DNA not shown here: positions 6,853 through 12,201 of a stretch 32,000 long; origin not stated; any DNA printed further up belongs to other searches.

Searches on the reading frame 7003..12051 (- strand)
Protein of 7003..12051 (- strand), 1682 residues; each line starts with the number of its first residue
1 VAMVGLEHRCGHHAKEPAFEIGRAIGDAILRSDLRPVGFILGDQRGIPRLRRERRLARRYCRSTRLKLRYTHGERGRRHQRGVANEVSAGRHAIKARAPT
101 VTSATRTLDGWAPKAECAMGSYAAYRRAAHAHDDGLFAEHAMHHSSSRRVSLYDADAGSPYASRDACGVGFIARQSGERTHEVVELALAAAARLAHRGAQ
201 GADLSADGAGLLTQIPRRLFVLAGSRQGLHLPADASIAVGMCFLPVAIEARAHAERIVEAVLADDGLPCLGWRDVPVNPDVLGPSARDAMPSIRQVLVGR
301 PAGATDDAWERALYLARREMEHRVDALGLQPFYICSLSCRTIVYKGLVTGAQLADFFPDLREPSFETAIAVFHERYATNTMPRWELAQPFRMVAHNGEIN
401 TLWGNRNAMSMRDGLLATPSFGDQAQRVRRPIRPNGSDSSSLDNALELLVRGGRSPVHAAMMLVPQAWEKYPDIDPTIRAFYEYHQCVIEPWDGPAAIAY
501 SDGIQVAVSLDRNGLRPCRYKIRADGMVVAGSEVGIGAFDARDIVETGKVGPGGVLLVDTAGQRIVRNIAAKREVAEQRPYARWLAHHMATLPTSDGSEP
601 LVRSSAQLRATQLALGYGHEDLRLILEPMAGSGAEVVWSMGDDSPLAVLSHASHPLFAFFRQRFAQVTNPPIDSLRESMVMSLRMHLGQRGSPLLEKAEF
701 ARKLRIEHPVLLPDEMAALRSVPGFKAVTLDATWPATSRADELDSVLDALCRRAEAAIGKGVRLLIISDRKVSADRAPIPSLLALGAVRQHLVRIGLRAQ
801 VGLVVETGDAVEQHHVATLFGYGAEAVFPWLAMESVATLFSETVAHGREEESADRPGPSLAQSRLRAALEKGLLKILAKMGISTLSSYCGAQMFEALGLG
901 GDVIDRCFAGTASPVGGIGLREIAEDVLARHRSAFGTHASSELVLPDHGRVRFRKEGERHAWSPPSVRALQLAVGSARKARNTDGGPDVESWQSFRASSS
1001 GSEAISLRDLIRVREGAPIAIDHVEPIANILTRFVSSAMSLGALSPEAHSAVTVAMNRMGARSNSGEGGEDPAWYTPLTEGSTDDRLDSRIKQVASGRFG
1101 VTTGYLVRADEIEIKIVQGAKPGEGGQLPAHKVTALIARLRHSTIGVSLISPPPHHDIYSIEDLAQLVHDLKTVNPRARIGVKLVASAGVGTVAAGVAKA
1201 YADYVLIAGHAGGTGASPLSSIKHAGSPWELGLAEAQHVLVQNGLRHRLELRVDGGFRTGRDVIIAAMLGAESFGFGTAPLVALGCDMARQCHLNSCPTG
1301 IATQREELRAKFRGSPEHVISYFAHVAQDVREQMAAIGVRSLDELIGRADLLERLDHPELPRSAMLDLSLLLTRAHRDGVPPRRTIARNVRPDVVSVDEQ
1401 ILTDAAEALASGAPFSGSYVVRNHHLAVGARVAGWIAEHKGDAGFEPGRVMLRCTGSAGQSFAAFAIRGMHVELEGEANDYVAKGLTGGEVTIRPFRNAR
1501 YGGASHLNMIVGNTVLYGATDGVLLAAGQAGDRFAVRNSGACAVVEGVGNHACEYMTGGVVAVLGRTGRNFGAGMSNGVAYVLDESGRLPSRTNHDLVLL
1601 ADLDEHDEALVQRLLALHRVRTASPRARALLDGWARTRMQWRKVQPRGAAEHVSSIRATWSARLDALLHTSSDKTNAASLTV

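Call 60: search_protein_families(library=pfam, proteins=[window:7003-12051:-], max_evalue=0.001)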
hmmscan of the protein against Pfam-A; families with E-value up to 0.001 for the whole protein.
window:7003-12051:- (1682 aa): 5 families
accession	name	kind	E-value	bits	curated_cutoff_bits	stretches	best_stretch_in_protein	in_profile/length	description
PF00310.26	GATase_2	-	8e-153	509.6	19.9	1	167-584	1-420/420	Glutamine amidotransferases class-II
PF01645.23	Glu_synthase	-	5.5e-138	460.6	20.4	1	1007-1339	39-368/369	Conserved region in glutamate synthase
PF04898.20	Glu_syn_central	-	1.3e-100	336.8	22.8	1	611-899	2-276/277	Glutamate synthase central domain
PF01493.24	GXGXG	-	1.2e-66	224.4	32.5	1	1421-1608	3-188/190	GXGXG motif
PF01070.24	FMN_dh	-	1.7e-05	24.5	24.9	1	1242-1287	267-312/350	FMN-dependent dehydrogenase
